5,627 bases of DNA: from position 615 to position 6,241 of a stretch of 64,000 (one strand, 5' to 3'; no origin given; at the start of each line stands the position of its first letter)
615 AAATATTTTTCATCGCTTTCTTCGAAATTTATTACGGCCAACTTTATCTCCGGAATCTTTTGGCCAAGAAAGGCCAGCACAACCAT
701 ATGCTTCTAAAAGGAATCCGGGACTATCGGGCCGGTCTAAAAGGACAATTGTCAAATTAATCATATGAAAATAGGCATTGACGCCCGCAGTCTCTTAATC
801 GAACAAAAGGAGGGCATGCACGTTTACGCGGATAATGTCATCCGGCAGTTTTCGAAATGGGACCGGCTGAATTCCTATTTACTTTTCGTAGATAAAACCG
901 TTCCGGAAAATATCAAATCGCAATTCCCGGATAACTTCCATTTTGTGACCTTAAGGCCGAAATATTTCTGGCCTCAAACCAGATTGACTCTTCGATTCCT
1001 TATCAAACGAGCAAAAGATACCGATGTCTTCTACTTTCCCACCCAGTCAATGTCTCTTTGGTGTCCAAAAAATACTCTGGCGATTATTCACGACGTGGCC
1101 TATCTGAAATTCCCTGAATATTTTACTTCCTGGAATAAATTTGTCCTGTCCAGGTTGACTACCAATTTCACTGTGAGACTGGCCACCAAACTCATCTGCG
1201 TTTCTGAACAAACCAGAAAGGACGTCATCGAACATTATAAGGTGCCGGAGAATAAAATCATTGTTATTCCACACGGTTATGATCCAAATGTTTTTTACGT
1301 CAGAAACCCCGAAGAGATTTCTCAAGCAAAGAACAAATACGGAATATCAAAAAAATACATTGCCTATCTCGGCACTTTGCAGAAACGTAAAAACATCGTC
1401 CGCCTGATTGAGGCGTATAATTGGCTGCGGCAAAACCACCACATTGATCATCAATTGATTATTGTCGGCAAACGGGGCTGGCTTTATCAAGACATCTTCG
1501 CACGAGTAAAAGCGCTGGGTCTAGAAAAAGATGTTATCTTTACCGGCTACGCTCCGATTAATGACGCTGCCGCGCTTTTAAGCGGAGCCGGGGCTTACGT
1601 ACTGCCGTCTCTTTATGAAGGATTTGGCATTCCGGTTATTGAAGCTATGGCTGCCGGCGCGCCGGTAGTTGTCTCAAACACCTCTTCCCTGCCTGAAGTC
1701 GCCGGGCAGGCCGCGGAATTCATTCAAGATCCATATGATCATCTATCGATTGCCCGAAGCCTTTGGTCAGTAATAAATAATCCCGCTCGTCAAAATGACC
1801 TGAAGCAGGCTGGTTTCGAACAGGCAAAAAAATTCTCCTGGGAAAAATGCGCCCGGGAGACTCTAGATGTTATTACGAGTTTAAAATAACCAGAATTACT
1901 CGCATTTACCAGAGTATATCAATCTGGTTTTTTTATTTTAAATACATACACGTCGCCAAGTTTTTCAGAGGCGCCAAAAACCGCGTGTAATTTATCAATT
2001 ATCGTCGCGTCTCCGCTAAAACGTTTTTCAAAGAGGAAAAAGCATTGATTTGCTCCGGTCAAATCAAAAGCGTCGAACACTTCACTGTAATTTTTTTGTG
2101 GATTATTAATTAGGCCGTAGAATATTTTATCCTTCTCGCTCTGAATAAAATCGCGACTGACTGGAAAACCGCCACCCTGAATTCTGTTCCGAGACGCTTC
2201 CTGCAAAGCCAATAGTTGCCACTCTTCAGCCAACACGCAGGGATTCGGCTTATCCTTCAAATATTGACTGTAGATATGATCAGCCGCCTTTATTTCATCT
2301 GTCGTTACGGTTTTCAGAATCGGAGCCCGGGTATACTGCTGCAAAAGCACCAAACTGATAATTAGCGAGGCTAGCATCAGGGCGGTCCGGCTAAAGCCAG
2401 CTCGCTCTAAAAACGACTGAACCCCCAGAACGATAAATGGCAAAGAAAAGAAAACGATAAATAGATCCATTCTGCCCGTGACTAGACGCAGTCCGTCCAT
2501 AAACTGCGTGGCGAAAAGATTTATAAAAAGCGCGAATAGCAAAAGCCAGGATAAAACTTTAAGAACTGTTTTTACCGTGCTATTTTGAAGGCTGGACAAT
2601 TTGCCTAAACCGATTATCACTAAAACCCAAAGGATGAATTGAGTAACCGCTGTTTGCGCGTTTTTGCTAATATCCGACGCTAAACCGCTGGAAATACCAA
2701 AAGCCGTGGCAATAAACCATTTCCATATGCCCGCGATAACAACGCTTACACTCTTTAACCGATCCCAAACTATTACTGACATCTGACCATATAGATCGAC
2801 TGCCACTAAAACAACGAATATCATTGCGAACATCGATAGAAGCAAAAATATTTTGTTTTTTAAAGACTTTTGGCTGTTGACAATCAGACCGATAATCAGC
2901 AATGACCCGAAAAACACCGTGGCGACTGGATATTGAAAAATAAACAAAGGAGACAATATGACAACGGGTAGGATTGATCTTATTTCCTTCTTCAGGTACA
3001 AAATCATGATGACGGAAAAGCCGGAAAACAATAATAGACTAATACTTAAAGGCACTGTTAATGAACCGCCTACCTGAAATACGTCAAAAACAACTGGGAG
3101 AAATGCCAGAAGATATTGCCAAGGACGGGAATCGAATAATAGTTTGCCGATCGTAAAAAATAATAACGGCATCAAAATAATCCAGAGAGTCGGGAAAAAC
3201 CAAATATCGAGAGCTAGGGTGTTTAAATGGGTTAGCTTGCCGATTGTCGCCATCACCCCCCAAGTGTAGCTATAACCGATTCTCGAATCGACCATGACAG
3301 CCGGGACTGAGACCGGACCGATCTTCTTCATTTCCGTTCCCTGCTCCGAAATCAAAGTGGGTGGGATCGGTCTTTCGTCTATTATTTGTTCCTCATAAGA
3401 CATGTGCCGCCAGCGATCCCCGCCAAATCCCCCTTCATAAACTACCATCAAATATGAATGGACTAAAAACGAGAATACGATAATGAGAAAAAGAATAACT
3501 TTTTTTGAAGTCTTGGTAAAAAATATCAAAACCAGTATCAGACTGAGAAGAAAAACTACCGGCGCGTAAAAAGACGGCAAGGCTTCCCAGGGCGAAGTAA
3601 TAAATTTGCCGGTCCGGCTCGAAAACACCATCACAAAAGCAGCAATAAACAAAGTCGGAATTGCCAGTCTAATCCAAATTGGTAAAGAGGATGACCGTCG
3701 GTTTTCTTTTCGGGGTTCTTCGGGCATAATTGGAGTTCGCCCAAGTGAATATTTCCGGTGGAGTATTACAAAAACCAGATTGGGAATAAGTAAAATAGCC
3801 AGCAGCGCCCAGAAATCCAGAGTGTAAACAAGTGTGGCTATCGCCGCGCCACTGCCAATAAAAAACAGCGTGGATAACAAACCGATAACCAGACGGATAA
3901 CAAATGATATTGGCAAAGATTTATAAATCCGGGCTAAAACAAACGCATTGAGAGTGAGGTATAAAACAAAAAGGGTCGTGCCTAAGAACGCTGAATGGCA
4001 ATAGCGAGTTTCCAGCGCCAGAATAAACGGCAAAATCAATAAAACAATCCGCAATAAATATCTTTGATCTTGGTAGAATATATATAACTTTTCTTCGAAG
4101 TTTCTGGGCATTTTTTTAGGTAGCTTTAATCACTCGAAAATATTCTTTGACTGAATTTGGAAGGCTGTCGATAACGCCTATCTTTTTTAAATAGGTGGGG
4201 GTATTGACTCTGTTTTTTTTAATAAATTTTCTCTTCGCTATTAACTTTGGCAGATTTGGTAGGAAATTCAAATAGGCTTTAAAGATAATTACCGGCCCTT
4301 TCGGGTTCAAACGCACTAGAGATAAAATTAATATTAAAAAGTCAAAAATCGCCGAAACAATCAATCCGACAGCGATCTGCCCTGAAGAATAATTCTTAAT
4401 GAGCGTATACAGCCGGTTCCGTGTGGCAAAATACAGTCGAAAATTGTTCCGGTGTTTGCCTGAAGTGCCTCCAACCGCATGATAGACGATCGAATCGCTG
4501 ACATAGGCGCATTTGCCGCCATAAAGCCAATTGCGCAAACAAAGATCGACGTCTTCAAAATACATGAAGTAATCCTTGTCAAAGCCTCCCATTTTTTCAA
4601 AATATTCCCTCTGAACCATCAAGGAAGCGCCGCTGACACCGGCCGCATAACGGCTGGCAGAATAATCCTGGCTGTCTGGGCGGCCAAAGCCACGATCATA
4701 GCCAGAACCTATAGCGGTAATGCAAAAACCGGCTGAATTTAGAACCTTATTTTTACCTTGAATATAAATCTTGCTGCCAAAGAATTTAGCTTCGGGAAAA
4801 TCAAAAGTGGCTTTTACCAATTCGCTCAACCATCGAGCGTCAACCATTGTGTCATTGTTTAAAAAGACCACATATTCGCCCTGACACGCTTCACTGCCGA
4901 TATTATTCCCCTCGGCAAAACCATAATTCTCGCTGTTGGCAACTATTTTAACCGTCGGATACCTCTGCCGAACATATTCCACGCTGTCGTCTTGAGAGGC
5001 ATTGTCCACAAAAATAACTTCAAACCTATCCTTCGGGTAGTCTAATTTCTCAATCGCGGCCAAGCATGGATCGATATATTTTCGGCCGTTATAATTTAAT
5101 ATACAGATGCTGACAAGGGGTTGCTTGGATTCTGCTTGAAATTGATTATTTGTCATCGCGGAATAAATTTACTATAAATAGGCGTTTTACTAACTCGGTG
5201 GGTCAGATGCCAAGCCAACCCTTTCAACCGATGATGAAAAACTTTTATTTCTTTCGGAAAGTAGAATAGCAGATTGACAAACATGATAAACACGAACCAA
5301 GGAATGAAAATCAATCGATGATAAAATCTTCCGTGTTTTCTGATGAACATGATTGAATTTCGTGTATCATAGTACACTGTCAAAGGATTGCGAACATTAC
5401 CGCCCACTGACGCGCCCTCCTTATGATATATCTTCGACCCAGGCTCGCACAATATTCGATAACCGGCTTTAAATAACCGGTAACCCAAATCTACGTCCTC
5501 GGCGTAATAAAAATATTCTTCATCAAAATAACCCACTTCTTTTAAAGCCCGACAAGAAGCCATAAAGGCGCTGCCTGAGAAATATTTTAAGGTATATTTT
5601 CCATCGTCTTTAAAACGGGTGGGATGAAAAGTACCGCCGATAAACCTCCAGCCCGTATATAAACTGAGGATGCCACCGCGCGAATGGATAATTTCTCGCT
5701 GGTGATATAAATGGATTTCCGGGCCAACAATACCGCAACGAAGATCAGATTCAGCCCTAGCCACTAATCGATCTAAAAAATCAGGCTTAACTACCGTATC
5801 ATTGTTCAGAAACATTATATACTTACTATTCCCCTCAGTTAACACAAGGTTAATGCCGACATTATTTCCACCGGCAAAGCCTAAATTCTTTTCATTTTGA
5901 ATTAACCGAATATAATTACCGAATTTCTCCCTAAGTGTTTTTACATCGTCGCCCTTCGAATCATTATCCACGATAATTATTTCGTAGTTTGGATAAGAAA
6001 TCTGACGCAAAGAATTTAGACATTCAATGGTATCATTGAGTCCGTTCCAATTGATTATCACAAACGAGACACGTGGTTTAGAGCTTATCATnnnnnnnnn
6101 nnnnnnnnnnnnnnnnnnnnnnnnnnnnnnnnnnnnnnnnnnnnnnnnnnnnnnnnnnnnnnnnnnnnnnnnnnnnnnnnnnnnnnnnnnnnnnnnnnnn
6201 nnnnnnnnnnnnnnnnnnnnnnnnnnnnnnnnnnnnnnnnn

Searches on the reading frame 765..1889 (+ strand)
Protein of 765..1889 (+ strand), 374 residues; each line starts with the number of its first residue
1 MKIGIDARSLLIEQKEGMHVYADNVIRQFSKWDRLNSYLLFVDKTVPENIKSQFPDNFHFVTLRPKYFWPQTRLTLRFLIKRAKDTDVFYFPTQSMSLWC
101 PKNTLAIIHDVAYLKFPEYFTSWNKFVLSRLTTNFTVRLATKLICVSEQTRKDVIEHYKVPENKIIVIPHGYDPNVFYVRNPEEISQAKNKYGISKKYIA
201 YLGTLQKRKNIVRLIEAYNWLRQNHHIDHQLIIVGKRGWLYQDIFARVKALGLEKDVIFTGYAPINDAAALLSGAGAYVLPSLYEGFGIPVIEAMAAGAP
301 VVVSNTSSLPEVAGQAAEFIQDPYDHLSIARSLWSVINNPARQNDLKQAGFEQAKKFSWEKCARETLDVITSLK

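Call 62: search_protein_families(library=pfam, proteins=[window:765-1889:+], max_evalue=0.00001)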
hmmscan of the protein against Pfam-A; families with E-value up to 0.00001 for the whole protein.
window:765-1889:+ (374 aa): 4 families
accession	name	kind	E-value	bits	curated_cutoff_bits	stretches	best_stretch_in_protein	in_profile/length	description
PF00534.26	Glycos_transf_1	-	1.5e-34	119.5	26.4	1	190-351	7-170/172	Glycosyl transferases group 1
PF13692.12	Glyco_trans_1_4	-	7.5e-26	91.5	27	1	197-338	2-141/142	Glycosyl transferases group 1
PF13439.12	Glyco_transf_4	-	5.5e-12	46.5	28.5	1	53-175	42-169/170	Glycosyltransferase Family 4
PF20706.3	GT4-conflict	-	1.7e-08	34.3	26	1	206-311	209-318/385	Family 4 Glycosyltransferase in conflict systems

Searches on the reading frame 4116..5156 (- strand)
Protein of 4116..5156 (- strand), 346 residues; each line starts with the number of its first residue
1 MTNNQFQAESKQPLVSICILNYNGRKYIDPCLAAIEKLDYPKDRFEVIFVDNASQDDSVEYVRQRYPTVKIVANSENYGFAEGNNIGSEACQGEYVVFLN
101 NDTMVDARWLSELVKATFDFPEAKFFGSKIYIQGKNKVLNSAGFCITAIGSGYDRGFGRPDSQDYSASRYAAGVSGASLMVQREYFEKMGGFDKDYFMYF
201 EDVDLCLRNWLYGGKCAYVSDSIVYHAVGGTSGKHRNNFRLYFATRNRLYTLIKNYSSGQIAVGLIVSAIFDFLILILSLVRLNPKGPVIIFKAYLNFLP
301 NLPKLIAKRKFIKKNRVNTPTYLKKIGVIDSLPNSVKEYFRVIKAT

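Call 62: search_protein_families(library=pfam, proteins=[window:4116-5156:-], max_evalue=0.00001)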
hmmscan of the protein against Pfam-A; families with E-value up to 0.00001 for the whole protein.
window:4116-5156:- (346 aa): 4 families
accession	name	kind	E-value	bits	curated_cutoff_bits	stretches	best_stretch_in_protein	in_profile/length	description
PF00535.33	Glycos_transf_2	-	9.6e-23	81.4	23.3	1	16-136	1-122/168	Glycosyl transferase family 2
PF13641.12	Glyco_tranf_2_3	-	1.3e-15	58.5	27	1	13-232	2-217/230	Glycosyltransferase like family 2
PF10111.15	Glyco_tranf_2_2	-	1.9e-11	44.4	27.3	1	15-230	2-220/276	Glycosyltransferase like family 2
PF13632.12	Glyco_trans_2_3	-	1.4e-10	41.7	27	1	95-283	1-180/198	Glycosyl transferase family group 2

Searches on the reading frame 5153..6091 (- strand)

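Call 62: search_protein_families(library=pfam, proteins=[window:5153-6091:-], max_evalue=0.00001)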
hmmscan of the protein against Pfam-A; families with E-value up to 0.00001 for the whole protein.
window:5153-6091:- (312 aa): 3 families
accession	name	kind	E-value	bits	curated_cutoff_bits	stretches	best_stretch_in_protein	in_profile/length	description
PF00535.33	Glycos_transf_2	-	5.9e-20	72.3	23.3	1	9-151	1-132/168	Glycosyl transferase family 2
PF13641.12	Glyco_tranf_2_3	-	2.5e-17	64.1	27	1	6-234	1-222/230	Glycosyltransferase like family 2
PF13632.12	Glyco_trans_2_3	-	5e-11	43.2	27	1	91-277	1-179/198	Glycosyl transferase family group 2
